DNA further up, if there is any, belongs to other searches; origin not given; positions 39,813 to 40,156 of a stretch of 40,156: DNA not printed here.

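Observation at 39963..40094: Zinc-ribbon mini-protein between gp13 and gp14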

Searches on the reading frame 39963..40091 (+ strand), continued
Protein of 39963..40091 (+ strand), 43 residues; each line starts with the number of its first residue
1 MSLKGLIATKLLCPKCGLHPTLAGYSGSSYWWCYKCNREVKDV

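Call 49: fold_search(model_id=the predicted structure, library=pdb)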
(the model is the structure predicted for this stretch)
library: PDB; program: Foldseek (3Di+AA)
matches with E <= 10: 192; with E <= 0.001: 0
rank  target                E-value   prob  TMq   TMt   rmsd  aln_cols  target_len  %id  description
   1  3cng_C                4.3e-01  0.93  0.55  0.15   2.3        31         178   26  Crystal structure of NUDIX hydrolase from Nitrosomonas europaea (released 2008-04-08)
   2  5nus_B                6.9e-01  0.11  0.26  0.18   9.9        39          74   15  Structure of a minimal complex between p44 and p34 from Chaetomium thermophilum (released 2017-10-18)
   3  8yoz_B                7.9e-01  0.87  0.62  0.37   1.7        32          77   28  Crystal structure of the small zinc-finger protein ZifS (TTHA0897) from Thermus thermophilus HB8. (released 2025-03-19)
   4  5iw4_B                7.9e-01  0.44  0.49  0.11   4.8        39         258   13  Crystal structure of E. coli NudC in complex with NAD (released 2016-07-13)
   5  8p2f_X                7.9e-01  0.35  0.40  0.22   3.5        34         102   24  Staphylococcus aureus 70S ribosome with elongation factor G locked with fusidic acid cyclopentane in post-translocatio (released 2024-05-01)
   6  5xob                  8.5e-01  0.60  0.50  0.06   2.5        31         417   29  Crystal structure of apo TiaS (tRNAIle2 agmatidine synthetase) (released 2018-08-29)
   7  6zp4_4                8.5e-01  0.57  0.55  0.22   3.5        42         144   17  SARS-CoV-2 Nsp1 bound to a human 43S preinitiation ribosome complex - state 2 (released 2020-07-29)
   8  8ppl_Is               9.1e-01  0.41  0.48  0.18   4.0        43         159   14  MERS-CoV Nsp1 bound to the human 43S pre-initiation complex (released 2023-10-18)
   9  2jne_MODEL_1_A        9.7e-01  0.80  0.59  0.39   1.8        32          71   22  NMR structure of E.coli YfgJ modelled with two Zn+2 bound. Northeast Structural Genomics Consortium Target ER3 (released 2007-02-13)
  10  8ity_I                9.7e-01  0.72  0.55  0.44   2.4        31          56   22  human RNA polymerase III pre-initiation complex closed DNA 1 (released 2023-06-07)
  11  4bts_A9               9.7e-01  0.20  0.40  0.22   7.7        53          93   23  THE CRYSTAL STRUCTURE OF THE EUKARYOTIC 40S RIBOSOMAL SUBUNIT IN COMPLEX WITH EIF1 AND EIF1A (released 2013-07-17)
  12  3cng_B                1.1e+00  0.75  0.55  0.15   2.3        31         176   26  Crystal structure of NUDIX hydrolase from Nitrosomonas europaea (released 2008-04-08)
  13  3cng_A                1.1e+00  0.75  0.55  0.15   2.3        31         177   26  Crystal structure of NUDIX hydrolase from Nitrosomonas europaea (released 2008-04-08)
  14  9k2g_I                1.2e+00  0.66  0.56  0.46   2.8        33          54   21  Human RNA Polymerase III de novo transcribing complex 13 (TC13) (released 2025-04-16)
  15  6fyx_m                1.2e+00  0.44  0.54  0.21   3.3        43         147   19  Structure of a partial yeast 48S preinitiation complex with eIF5 N-terminal domain (model C1) (released 2018-12-05)
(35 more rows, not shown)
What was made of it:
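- Tried and rejected: 0 hits at E <= 0.001 (call 49).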

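Call 52: get_annotated_region(hit=H57, flank=2000)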
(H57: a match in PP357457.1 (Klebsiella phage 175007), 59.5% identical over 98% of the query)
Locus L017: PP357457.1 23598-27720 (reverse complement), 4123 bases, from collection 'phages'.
description: Klebsiella phage 175007, complete genome.
organism: Klebsiella phage 175007 (NCBI taxid 3127743)
taxonomy: Viruses; Duplodnaviria; Heunggongvirae; Uroviricota; Caudoviricetes; Autographiviridae; Studiervirinae; Przondovirus
host: Klebsiella pneumoniae 135080; source: river; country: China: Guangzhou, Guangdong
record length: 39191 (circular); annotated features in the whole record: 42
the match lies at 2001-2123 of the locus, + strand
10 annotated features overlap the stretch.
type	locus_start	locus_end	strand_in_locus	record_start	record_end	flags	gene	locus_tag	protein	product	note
CDS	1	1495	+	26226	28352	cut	-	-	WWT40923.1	hypothetical protein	-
CDS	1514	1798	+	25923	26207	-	-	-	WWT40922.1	hypothetical protein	-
CDS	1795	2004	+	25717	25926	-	-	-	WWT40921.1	hypothetical protein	-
CDS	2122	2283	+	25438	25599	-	-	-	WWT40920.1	hypothetical protein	-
CDS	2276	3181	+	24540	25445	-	-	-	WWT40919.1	hypothetical protein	-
CDS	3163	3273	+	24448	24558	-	-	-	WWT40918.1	hypothetical protein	-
CDS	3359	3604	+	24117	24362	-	-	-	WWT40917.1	hypothetical protein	-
CDS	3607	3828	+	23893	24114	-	-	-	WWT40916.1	hypothetical protein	-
CDS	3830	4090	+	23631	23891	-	-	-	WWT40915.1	hypothetical protein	-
CDS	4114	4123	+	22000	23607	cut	-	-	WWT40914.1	hypothetical protein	-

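Call 53: get_annotated_region(hit=H56, flank=2000)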
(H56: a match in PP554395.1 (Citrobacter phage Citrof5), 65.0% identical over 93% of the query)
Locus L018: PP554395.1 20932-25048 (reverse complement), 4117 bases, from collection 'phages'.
description: Citrobacter phage Citrof5, complete genome.
organism: Citrobacter phage Citrof5 (NCBI taxid 3136606)
taxonomy: Viruses; Duplodnaviria; Heunggongvirae; Uroviricota; Caudoviricetes; Autographiviridae; Studiervirinae; Berlinvirus
host: Citrobacter freundii 165; source: clinical sample; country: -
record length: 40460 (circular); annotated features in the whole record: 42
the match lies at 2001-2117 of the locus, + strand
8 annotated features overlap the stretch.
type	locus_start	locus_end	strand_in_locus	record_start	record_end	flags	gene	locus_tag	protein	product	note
CDS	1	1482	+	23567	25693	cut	-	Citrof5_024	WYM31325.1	DNA polymerase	-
CDS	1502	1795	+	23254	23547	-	-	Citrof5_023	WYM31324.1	HNS binding protein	-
CDS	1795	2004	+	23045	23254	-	-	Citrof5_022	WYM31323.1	fusion protein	-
CDS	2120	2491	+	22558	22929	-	-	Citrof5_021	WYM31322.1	hypothetical protein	-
CDS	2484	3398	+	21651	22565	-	-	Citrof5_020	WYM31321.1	exonuclease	-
CDS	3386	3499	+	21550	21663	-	-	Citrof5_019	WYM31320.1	hypothetical protein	-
CDS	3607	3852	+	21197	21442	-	-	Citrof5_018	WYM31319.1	hypothetical protein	-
CDS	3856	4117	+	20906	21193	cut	-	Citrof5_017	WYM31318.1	hypothetical protein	-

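Call 61: search_protein_families(library=ncbifam, proteins=[window:39963-40091:+], max_evalue=1)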
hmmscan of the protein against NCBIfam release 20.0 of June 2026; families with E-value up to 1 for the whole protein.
seq(43 aa): 5 families
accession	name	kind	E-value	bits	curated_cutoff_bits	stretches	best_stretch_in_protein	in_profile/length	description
NF001669.0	PRK00432.1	equivalog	0.013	15.5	54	1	8-36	24-49/58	30S ribosomal protein S27ae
NF040506.1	PG0870_Nterm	domain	0.064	13.4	50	1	8-25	9-26/56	PG0870-related protein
NF001607.0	PRK00398.1-4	equivalog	0.07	12.9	89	0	31-41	10-20/53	DNA-directed RNA polymerase subunit P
NF047723.1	TransFacS4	equivalog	0.076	13.5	120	1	3-37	54-87/90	transcription factor S4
NF047912.1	ECs_2282_CxxC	subfamily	0.58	10.1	37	0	10-39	2-36/60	ECs_2282 family putative zinc-binding protein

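Call 62: search_protein_families(library=padloc, proteins=[window:39963-40091:+], max_evalue=1)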
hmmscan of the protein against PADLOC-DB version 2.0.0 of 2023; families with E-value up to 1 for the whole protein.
seq(43 aa): 0 families

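Call 67: find_encoding_contigs(protein=P0001, flank=1500, max_places=6)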
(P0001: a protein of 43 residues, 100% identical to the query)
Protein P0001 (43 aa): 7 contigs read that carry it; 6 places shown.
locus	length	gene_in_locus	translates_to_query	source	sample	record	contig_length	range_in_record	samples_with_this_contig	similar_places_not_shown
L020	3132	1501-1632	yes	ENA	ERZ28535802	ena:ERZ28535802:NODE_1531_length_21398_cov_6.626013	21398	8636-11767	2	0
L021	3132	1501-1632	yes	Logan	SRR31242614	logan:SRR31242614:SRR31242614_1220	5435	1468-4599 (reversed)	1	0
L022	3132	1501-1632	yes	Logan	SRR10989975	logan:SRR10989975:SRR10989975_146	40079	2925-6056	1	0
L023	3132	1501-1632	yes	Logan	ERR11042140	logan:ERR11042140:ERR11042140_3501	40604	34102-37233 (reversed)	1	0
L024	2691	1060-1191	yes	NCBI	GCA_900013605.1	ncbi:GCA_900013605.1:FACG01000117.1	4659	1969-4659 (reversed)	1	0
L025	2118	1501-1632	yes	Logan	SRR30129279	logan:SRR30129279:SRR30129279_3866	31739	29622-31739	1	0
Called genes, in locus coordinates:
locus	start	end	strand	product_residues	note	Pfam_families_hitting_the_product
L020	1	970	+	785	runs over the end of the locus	PF25675:Phage_nozzle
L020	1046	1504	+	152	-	PF11090:Phage_T7_Gp13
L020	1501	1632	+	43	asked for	-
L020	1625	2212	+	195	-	PF24072:T7_gp14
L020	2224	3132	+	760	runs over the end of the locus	PF26212:Phage_T7_Gp15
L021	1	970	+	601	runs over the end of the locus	?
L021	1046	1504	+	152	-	PF11090:Phage_T7_Gp13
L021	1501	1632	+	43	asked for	-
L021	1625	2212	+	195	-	PF24072:T7_gp14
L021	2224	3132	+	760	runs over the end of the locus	PF26212:Phage_T7_Gp15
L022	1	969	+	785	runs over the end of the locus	PF25675:Phage_nozzle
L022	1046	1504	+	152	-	PF11090:Phage_T7_Gp13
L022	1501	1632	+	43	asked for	-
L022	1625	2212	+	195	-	PF24072:T7_gp14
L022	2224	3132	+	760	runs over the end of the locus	PF26212:Phage_T7_Gp15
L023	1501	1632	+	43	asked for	-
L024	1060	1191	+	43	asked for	-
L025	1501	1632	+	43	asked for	-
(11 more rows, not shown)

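Call 68: find_encoding_contigs(protein=P0002, flank=1500, max_places=4)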
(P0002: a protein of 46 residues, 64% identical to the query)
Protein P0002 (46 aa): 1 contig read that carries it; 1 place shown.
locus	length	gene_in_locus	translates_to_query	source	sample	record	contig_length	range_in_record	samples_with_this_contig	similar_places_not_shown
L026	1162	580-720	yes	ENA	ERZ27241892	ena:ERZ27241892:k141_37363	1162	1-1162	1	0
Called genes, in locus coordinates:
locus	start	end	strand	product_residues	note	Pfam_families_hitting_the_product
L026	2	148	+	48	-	?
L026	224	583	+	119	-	PF18909:dGTP_diPhyd_N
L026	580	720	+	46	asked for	PF26435:DUF8118 (faint)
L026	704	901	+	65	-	-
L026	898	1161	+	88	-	?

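Call 69: find_related_loci(query=A2, collection=metagenome_contigs, flank=2500)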
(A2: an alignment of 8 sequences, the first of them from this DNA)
Query A2 (43 aa) in metagenome_contigs; peptide patterns used: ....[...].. (x = any residue, [..] = any of these).
115 stretches matched a pattern; 5 encode a relative of the query (tblastn E <= 1e-3); 5 distinct loci.
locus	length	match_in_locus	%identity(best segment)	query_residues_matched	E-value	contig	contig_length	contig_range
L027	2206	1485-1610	71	1-42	3e-19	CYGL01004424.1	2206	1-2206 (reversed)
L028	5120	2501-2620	65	1-40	2e-15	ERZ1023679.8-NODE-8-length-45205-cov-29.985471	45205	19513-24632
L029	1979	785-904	63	1-40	2e-15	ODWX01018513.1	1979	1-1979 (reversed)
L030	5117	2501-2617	63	1-40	4e-13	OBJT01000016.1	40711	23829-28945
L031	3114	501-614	37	4-40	8e-6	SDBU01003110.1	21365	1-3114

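Call 88: search_protein_families(library=phrogs, alignment_id=A2, max_evalue=0.01)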
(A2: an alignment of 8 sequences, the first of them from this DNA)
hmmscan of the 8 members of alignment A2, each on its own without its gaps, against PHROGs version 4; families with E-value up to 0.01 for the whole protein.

A. member 1, seq(43 aa): 0 families

B. families by the number of members that match (of 8 scanned): 1 family
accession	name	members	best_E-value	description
phrog_34931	-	1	0.0042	-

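Call 89: list_cluster_members(proteins=[P0001, P0002, P0003, P0004])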
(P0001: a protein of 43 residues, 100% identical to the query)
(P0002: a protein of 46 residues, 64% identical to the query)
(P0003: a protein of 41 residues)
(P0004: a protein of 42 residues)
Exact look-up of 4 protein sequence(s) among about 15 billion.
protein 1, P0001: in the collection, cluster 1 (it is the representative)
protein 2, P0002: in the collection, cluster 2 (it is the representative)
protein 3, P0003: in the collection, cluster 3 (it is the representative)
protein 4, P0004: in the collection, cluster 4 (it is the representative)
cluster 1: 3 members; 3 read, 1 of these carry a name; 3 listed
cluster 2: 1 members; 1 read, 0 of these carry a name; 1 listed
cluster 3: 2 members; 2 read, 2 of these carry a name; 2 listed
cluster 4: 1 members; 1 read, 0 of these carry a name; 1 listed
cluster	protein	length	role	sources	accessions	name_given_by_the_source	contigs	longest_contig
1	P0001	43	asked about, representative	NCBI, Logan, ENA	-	-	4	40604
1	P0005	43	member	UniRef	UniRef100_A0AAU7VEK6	Uncharacterized protein n=1 Tax=Enterobacter phage vB_EclP_26 TaxID=3161160 ...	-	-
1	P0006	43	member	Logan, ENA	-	-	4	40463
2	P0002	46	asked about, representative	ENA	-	-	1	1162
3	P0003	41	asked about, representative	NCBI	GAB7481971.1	hypothetical protein OUHCRE19_42430 [Enterobacter asburiae]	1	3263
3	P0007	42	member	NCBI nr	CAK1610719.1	hypothetical protein NNZKBPFO_NNZKBPFO_CDS_0029 [Przondovirus K11]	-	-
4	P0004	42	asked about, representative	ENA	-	-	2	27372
